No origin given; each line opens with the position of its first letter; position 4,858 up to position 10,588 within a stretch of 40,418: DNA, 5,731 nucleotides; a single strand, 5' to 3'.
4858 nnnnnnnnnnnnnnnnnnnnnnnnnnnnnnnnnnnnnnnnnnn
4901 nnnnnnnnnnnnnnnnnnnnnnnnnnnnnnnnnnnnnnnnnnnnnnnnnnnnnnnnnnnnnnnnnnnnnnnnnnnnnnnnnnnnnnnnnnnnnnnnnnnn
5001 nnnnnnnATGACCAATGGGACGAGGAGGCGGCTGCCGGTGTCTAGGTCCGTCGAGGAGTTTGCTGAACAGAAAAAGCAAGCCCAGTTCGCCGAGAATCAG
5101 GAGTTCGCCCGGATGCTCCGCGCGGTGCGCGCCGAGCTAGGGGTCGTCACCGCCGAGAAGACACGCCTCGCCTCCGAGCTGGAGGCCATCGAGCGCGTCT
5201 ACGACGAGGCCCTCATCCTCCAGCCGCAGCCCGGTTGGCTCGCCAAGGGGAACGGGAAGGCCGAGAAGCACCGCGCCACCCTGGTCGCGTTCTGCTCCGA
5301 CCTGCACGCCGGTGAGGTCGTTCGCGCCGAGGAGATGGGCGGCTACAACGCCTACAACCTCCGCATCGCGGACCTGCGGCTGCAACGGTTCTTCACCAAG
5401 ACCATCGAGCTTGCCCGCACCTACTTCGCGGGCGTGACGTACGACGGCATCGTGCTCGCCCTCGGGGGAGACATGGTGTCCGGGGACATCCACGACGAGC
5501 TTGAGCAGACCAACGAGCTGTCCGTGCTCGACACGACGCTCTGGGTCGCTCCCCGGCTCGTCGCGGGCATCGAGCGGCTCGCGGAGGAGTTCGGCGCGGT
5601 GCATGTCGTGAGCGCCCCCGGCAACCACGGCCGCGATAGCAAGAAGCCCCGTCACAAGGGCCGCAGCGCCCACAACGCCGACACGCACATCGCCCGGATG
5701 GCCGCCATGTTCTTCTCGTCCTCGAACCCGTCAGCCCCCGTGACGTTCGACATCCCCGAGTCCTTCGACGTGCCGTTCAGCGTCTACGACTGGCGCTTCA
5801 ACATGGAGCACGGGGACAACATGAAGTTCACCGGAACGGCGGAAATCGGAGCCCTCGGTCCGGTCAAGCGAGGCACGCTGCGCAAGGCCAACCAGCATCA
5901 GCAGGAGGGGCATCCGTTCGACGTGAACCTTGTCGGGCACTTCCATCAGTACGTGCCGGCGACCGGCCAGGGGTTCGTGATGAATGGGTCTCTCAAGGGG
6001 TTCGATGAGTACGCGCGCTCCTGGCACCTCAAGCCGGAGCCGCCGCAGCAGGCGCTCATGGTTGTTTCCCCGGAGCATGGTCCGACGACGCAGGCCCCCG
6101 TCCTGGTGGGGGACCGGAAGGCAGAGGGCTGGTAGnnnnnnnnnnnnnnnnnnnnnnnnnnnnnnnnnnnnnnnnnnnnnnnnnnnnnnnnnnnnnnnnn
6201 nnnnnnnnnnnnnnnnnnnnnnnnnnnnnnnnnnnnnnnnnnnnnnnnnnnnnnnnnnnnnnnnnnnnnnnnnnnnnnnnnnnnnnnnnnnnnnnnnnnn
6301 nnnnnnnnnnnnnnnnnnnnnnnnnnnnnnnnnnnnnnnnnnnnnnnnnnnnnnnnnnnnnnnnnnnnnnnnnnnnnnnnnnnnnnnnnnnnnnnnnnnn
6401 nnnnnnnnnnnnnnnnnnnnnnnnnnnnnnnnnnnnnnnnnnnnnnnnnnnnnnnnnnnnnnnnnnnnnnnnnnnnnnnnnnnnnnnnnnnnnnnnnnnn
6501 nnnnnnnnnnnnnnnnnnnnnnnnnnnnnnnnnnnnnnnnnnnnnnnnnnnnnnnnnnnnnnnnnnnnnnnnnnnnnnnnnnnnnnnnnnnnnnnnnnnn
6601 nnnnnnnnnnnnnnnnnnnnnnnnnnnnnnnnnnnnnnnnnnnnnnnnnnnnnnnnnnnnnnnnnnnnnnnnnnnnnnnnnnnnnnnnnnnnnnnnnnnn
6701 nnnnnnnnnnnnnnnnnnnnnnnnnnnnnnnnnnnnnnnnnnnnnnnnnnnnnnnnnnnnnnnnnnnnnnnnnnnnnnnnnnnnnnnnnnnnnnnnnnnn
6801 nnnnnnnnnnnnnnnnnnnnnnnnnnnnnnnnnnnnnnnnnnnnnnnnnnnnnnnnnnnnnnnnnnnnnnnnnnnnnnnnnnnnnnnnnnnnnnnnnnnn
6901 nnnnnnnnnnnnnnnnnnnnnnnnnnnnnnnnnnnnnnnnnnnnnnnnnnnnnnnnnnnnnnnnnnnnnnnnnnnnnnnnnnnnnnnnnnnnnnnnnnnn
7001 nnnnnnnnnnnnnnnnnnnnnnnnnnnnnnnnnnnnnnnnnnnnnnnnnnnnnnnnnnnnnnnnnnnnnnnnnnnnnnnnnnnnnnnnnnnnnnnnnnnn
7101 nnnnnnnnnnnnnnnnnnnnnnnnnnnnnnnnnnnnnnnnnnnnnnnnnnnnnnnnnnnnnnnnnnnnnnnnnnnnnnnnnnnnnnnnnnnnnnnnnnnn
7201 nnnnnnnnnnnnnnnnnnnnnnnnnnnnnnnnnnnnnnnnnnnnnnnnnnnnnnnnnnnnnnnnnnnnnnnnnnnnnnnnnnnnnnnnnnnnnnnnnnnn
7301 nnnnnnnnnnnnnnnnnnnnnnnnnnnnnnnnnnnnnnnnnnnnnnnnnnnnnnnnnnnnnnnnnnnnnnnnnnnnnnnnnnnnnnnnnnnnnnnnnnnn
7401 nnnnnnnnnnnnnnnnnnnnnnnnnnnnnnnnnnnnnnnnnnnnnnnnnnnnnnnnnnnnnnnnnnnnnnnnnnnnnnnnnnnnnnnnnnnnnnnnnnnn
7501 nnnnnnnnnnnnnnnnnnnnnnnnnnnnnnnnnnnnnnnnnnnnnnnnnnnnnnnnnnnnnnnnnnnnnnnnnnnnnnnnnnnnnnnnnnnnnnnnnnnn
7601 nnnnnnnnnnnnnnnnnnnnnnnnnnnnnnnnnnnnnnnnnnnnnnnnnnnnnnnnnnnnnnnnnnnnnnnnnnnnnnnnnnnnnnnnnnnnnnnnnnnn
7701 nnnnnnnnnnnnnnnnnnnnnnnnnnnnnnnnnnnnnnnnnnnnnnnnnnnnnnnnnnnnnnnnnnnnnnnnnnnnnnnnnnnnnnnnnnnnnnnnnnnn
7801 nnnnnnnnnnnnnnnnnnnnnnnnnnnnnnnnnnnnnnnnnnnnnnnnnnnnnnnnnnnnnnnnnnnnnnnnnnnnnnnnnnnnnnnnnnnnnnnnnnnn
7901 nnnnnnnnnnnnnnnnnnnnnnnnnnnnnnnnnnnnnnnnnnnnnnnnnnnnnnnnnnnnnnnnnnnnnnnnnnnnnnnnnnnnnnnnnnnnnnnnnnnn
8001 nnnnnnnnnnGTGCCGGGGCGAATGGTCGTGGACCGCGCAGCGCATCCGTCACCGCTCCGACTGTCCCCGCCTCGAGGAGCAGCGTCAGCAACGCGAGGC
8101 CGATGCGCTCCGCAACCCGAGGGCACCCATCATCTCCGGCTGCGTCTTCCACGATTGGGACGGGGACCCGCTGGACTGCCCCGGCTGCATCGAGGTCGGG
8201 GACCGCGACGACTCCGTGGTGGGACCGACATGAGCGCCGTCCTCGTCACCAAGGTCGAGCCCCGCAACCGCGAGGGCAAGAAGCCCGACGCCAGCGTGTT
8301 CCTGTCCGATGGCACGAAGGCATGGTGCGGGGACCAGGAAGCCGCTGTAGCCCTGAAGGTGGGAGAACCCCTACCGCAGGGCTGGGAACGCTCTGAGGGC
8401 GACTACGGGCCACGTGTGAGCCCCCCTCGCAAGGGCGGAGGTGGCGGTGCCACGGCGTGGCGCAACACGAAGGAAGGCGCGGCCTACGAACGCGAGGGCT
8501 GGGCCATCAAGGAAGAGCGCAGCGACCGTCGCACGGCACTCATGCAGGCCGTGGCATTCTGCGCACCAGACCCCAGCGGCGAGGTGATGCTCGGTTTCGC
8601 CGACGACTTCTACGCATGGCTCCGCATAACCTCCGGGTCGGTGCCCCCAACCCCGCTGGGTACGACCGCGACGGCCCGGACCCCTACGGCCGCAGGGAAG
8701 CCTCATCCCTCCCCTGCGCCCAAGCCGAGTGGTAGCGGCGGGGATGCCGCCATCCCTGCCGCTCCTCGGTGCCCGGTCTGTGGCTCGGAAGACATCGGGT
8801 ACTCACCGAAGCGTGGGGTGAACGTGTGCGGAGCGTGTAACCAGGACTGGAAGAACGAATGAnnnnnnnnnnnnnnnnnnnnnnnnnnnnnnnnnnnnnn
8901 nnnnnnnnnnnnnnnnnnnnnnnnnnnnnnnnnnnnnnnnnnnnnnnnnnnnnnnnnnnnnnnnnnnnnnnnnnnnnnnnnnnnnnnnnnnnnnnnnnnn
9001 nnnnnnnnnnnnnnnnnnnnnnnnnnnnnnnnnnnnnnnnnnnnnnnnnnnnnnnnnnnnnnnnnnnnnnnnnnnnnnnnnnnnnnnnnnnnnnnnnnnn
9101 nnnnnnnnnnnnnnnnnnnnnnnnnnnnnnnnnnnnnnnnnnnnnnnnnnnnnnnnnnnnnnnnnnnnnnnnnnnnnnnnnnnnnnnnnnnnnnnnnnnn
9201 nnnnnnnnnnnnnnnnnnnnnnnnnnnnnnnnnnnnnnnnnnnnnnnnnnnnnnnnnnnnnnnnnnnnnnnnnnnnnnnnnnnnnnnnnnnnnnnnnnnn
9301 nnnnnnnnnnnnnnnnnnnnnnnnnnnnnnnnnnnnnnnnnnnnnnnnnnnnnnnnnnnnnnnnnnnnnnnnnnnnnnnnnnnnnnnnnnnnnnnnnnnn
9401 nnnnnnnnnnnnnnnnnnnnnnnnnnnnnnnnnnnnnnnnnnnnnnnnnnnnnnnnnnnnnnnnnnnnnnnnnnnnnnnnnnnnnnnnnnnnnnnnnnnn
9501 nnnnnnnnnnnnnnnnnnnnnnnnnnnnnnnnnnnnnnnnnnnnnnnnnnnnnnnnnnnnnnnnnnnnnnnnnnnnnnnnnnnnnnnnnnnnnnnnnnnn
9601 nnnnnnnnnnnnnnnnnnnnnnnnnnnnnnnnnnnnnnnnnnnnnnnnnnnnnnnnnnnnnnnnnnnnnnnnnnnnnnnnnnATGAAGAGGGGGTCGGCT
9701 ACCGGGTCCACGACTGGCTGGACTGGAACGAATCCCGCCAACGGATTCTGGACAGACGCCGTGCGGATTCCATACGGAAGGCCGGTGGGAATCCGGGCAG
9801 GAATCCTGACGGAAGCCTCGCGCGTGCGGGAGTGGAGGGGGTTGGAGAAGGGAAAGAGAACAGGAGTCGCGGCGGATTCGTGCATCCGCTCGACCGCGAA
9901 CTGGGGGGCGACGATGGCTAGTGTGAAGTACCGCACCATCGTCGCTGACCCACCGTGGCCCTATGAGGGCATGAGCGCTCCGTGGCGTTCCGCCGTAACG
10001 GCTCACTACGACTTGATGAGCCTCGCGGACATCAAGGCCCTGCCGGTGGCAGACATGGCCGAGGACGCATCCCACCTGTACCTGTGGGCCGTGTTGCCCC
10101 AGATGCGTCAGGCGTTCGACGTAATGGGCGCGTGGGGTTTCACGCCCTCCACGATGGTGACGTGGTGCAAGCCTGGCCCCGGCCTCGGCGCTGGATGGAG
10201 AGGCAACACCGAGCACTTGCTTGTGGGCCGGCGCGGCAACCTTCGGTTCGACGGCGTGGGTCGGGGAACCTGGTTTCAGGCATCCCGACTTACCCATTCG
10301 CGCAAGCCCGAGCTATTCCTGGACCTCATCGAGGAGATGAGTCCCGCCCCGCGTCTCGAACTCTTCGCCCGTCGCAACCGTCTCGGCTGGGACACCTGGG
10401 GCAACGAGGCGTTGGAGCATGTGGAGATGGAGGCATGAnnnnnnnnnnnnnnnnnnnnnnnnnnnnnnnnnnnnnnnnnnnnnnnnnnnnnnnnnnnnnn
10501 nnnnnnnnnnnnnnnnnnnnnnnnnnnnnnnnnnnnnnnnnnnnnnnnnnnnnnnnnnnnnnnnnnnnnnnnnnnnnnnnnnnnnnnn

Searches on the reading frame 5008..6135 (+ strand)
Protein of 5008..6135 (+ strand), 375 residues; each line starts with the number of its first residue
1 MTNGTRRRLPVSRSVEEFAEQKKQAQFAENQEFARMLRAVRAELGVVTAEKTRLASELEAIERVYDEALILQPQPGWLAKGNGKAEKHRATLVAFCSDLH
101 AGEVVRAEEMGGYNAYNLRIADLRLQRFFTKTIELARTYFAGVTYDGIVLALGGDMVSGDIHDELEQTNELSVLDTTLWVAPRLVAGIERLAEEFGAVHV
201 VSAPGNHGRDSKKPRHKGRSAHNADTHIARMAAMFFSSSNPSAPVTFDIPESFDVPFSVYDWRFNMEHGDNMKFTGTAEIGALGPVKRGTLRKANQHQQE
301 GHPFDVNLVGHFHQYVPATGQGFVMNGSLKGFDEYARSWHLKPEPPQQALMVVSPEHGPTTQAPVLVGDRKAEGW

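Call 17: search_protein_families(library=pfam, proteins=[window:5008-6135:+], max_evalue=0.01)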
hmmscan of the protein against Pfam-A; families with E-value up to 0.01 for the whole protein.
window:5008-6135:+ (375 aa): 0 families

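Call 35: search_protein_families(library=phrogs, proteins=[window:5008-6135:+], max_evalue=0.01)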
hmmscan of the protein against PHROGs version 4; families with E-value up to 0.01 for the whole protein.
window:5008-6135:+ (375 aa): 2 families
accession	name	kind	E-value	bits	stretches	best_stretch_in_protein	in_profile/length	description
phrog_284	-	DNA, RNA and nucleotide metabolism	1.8e-48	166.4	1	21-358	66-385/398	exonuclease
phrog_704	-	DNA, RNA and nucleotide metabolism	1.1e-09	39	1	83-211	129-255/390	DNA repair exonuclease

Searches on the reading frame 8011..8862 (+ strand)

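Call 17: search_protein_families(library=pfam, proteins=[window:8011-8862:+], max_evalue=0.01)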
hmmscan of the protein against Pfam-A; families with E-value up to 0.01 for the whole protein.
window:8011-8862:+ (283 aa): 1 family
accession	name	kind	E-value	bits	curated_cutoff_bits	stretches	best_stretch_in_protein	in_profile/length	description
PF08271.17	Zn_Ribbon_TF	-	0.0087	16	29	0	253-276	2-25/43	TFIIB zinc-binding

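Call 35: search_protein_families(library=phrogs, proteins=[window:8011-8862:+], max_evalue=0.01)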
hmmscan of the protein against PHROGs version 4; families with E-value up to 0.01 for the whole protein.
window:8011-8862:+ (283 aa): 0 families

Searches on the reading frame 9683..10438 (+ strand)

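Call 17: search_protein_families(library=pfam, proteins=[window:9683-10438:+], max_evalue=0.01)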
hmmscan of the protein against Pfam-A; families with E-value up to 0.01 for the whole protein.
window:9683-10438:+ (251 aa): 1 family
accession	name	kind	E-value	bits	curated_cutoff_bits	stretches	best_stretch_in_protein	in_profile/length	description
PF05063.20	MT-A70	-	1.2e-21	77.8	23.9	1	83-242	1-172/172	MT-A70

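Call 35: search_protein_families(library=phrogs, proteins=[window:9683-10438:+], max_evalue=0.01)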
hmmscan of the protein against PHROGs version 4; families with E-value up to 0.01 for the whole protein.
window:9683-10438:+ (251 aa): 5 families
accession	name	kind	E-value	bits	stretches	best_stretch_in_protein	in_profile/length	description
phrog_359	-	other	3.4e-53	182.3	1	73-245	112-296/329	DNA methyltransferase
phrog_21315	-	unknown function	5.5e-32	112.2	1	69-248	230-412/415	-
phrog_10837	-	unknown function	8.5e-21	75.4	1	134-244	1-123/139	-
phrog_15877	-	other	2.5e-14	54.7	1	81-186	3-118/152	DNA methyltransferase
phrog_16888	-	unknown function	0.0075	17.1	0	223-242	8-27/67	-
